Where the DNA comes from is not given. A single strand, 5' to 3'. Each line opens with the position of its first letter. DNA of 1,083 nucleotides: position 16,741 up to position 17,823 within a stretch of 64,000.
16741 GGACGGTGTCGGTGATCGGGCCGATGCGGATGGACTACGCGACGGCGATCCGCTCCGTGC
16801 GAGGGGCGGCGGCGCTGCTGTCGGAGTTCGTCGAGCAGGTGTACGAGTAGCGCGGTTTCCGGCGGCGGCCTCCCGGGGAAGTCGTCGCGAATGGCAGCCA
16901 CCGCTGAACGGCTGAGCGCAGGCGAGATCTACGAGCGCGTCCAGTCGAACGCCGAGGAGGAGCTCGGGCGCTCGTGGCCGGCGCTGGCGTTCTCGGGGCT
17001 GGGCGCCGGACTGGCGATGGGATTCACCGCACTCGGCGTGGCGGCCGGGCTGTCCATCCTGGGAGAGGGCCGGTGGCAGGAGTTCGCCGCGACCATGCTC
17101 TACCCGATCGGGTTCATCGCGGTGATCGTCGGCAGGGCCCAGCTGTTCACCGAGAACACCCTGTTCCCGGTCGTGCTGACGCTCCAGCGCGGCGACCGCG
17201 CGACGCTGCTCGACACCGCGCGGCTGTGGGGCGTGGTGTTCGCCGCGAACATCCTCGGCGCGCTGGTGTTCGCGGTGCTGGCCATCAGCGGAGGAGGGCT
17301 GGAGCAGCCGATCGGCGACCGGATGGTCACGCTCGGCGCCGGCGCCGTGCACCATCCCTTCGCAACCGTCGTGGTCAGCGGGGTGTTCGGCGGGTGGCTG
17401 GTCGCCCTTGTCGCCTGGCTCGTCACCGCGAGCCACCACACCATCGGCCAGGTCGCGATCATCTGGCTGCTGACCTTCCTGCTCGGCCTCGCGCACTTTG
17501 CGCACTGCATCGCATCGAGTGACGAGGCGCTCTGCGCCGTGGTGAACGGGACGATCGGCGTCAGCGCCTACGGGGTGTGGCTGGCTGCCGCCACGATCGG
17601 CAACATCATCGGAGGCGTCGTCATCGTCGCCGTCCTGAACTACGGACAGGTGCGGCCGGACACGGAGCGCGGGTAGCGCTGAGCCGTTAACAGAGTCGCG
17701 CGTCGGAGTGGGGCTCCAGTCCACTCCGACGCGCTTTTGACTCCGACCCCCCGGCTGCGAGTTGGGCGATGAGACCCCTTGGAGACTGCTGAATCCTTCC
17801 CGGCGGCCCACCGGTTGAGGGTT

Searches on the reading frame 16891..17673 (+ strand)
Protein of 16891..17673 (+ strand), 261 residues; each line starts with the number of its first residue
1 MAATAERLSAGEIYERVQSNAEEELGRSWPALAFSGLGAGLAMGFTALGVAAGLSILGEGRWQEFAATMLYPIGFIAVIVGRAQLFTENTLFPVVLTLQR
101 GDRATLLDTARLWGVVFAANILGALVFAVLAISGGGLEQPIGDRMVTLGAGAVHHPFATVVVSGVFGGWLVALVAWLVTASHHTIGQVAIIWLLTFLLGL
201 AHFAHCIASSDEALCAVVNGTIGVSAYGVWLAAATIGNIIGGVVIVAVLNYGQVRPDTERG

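Call 5: search_protein_families(library=pfam, proteins=[window:16891-17673:+], max_evalue=0.1)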
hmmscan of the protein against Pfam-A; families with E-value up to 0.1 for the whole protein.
window:16891-17673:+ (261 aa): 1 family
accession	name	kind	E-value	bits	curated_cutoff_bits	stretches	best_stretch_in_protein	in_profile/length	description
PF01226.23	Form_Nir_trans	-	7.9e-49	166.6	34.6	1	12-251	1-239/240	Formate/nitrite transporter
